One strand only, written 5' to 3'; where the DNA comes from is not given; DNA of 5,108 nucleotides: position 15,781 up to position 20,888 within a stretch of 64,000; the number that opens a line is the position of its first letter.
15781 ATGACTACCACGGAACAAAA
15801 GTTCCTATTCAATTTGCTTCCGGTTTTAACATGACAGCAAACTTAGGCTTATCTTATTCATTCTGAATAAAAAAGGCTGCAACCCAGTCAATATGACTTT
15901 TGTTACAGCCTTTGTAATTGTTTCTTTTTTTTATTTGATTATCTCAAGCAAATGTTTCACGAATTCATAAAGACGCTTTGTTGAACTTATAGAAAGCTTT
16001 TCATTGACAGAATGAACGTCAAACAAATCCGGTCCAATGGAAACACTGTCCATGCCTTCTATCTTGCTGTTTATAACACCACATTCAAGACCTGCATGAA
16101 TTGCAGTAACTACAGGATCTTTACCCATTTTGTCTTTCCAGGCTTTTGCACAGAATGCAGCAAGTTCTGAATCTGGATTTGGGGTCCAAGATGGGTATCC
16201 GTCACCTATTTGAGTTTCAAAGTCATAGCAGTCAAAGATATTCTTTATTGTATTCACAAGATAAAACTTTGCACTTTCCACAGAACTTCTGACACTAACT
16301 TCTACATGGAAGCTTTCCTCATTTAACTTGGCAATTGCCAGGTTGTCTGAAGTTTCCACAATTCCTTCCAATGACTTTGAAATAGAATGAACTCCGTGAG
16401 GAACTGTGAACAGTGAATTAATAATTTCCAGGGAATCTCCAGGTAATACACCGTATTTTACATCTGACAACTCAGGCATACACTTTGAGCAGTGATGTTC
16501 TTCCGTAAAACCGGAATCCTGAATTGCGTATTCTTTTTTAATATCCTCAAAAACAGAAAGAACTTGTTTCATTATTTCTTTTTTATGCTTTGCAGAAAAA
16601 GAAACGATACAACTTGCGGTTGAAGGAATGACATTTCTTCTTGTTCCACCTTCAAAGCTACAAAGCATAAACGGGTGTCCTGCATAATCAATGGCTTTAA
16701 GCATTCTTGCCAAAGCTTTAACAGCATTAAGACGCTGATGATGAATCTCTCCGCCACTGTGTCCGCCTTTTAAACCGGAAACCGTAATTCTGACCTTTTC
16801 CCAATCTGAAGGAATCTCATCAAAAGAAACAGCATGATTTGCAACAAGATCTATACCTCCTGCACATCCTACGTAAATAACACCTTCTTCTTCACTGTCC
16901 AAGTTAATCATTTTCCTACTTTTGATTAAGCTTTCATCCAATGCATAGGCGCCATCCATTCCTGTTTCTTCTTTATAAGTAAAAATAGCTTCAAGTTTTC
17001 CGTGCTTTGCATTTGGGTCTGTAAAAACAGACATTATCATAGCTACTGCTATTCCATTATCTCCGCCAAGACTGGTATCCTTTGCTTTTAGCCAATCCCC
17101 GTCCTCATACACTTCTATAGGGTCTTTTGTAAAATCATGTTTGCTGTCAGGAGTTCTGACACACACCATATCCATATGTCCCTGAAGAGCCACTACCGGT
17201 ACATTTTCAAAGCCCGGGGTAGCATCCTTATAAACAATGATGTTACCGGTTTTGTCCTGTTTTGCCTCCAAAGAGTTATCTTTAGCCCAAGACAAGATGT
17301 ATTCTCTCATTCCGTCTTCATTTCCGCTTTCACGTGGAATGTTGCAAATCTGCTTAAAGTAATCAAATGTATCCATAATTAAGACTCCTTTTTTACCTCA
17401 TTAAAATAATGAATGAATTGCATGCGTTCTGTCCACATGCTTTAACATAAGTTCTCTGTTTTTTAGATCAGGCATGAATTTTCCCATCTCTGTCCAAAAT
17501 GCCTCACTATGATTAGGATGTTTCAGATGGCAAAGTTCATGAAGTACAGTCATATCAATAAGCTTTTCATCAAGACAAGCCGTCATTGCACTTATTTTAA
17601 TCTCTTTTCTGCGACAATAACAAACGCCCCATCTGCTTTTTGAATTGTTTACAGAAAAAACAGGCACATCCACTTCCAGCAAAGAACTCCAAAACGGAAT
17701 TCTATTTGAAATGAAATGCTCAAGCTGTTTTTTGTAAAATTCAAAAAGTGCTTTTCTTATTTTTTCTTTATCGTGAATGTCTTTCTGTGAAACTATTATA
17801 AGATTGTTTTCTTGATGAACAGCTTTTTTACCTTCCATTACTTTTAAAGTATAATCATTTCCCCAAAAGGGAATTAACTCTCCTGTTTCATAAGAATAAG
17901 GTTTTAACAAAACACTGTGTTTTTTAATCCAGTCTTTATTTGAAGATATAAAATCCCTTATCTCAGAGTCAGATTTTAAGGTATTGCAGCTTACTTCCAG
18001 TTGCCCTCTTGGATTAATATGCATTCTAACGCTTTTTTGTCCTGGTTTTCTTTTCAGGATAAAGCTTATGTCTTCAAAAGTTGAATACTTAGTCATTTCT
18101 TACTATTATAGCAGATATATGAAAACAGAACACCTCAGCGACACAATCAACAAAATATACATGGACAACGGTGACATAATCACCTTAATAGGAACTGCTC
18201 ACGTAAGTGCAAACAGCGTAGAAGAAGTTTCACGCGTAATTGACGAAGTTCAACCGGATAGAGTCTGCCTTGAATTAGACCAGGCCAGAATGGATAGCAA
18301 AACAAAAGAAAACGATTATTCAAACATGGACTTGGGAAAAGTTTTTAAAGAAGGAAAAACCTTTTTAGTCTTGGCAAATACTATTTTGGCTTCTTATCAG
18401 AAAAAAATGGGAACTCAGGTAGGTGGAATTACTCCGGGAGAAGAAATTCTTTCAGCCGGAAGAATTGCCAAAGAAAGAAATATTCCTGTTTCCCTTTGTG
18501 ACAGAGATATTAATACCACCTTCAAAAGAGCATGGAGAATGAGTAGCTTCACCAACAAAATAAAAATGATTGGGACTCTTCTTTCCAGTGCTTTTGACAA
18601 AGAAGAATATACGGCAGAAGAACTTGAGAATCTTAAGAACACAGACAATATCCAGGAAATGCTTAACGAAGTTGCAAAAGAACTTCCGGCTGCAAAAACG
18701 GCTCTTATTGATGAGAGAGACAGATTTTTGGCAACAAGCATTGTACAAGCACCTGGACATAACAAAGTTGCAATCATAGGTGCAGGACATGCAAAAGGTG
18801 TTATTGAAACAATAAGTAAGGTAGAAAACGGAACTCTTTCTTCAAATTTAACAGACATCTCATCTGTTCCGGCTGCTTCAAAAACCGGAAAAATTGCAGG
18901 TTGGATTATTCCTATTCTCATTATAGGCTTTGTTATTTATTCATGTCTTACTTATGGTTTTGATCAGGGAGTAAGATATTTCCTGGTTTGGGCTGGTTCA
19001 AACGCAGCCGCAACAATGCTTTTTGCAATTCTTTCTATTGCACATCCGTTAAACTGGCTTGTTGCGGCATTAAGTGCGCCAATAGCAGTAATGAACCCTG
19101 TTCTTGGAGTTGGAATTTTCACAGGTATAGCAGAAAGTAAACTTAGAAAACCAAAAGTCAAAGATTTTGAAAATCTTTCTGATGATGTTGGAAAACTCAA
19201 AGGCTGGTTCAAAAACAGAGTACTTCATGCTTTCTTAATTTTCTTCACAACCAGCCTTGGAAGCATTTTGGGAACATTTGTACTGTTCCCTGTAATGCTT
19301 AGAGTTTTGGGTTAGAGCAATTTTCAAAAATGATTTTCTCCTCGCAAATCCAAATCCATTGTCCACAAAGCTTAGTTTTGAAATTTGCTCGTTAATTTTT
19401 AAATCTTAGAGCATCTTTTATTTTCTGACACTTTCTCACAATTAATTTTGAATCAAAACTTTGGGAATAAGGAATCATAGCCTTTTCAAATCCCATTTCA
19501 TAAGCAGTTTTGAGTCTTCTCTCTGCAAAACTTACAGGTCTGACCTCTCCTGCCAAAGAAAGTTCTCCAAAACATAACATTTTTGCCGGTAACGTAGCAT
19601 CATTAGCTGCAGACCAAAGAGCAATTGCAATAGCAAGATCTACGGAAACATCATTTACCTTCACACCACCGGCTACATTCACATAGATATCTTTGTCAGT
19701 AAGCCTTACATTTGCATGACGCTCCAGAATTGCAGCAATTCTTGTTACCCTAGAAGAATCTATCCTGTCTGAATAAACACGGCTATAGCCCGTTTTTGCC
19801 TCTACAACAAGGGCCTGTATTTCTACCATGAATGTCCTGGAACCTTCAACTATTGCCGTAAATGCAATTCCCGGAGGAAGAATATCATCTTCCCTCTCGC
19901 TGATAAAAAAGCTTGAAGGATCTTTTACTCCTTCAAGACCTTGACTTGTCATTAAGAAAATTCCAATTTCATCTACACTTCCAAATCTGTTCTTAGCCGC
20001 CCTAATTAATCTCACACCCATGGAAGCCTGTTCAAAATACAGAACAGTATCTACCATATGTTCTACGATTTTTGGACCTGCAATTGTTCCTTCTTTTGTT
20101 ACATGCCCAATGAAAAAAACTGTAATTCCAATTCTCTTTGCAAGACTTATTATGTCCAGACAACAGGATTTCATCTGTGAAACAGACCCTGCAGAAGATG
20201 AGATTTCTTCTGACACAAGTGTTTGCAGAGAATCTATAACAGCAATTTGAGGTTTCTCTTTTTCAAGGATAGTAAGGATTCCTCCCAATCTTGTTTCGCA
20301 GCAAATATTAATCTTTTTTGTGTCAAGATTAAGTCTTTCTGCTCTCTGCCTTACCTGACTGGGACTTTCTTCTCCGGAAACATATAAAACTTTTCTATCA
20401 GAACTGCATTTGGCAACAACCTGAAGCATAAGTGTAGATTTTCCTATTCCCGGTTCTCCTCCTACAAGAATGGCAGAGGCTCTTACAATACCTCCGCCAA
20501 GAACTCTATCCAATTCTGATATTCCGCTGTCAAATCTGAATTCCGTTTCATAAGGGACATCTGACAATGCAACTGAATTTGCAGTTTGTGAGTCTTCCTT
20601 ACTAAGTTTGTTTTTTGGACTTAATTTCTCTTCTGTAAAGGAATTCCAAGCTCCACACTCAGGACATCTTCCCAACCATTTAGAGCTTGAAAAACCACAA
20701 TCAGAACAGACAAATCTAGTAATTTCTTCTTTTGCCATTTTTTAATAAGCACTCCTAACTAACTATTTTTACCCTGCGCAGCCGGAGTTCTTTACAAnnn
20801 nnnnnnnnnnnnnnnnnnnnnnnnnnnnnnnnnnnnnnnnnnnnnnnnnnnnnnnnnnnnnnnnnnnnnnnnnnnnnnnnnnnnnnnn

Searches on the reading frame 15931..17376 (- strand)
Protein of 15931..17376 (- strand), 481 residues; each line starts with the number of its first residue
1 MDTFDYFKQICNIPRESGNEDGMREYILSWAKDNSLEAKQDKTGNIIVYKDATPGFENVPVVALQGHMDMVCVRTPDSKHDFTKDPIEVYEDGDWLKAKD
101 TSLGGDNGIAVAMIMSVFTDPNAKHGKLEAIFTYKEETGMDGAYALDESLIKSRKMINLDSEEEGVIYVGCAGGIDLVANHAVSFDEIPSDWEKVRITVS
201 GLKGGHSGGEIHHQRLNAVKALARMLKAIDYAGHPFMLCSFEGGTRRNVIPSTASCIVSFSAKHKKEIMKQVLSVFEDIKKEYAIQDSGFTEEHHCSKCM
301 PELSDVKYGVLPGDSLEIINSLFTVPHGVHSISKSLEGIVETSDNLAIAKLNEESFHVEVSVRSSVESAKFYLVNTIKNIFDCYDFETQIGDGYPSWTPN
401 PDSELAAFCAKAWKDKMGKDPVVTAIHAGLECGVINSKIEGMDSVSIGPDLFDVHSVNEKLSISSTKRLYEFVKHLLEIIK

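Call 95: search_protein_families(library=pfam, proteins=[window:15931-17376:-], max_evalue=0.00001)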
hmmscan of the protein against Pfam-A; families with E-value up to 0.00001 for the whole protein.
window:15931-17376:- (481 aa): 2 families
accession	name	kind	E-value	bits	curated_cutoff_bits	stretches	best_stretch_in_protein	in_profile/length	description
PF01546.33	Peptidase_M20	-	4.3e-12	46.8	24.6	1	63-478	1-205/206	Peptidase family M20/M25/M40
PF07687.19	M20_dimer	-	3.2e-07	30.7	21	1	200-283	4-106/107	Peptidase dimerisation domain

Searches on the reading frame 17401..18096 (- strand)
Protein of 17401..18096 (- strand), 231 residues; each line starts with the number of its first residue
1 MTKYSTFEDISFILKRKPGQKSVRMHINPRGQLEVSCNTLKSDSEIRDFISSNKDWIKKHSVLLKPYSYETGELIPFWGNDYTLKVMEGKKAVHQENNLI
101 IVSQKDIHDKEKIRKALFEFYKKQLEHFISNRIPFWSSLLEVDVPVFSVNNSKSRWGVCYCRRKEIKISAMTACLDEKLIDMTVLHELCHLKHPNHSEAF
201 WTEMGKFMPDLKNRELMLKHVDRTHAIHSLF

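Call 95: search_protein_families(library=pfam, proteins=[window:17401-18096:-], max_evalue=0.00001)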
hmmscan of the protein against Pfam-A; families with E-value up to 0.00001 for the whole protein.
window:17401-18096:- (231 aa): 1 family
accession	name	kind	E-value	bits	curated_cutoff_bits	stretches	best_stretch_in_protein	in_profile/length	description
PF01863.23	YgjP-like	-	2.1e-48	165.5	26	1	21-220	1-206/207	YgjP-like, metallopeptidase domain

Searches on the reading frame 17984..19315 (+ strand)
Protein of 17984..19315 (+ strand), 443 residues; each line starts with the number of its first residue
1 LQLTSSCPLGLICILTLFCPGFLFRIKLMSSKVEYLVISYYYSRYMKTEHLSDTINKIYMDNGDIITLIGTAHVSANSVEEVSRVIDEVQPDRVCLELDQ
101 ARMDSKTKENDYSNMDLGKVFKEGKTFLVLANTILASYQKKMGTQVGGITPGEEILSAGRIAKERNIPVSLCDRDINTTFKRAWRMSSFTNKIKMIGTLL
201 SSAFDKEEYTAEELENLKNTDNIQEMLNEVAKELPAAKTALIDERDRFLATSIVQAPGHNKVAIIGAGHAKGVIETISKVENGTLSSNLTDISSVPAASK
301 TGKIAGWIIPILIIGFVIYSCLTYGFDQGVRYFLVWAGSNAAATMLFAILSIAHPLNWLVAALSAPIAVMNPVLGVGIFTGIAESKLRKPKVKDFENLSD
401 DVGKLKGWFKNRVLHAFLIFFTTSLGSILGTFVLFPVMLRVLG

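Call 95: search_protein_families(library=pfam, proteins=[window:17984-19315:+], max_evalue=0.00001)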
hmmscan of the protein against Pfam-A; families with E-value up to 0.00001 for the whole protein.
window:17984-19315:+ (443 aa): 1 family
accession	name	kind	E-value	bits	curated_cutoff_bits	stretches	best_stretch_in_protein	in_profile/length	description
PF01963.22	TraB_PrgY_gumN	-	1.4e-28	100.9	26.8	1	61-274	7-248/263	TraB/PrgY/gumN family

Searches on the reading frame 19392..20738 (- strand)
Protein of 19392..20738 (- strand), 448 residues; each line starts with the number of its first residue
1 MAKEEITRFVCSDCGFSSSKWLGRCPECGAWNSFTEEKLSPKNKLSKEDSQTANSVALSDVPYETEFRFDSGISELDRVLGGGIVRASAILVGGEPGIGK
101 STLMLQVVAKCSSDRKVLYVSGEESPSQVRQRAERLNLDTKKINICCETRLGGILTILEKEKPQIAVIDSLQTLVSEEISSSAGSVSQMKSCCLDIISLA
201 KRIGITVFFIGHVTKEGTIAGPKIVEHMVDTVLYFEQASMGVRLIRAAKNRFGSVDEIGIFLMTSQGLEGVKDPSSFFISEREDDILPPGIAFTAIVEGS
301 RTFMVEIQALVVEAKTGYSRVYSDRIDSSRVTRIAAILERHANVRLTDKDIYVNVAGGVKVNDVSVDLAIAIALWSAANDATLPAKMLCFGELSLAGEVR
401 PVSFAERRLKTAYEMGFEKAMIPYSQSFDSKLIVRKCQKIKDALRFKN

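Call 95: search_protein_families(library=pfam, proteins=[window:19392-20738:-], max_evalue=0.00001)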
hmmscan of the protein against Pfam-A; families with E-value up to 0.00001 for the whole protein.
window:19392-20738:- (448 aa): 5 families
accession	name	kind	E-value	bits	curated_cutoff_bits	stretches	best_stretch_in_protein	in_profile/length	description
PF06745.19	ATPase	-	4.8e-19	69.1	26.6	1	71-143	3-77/231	KaiC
PF13481.12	AAA_25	-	5.3e-13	49.5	27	1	69-217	15-194/195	AAA domain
PF18073.7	Zn_ribbon_LapB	-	1.1e-12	47.9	25.7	1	9-36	1-28/28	Rubredoxin metal binding domain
PF13541.12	ChlI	-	1.8e-12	47.6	27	1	332-424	27-119/121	Subunit ChlI of Mg-chelatase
PF03796.21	DnaB_C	-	9.7e-07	28.9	27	0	70-133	3-67/255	DnaB-like helicase C terminal domain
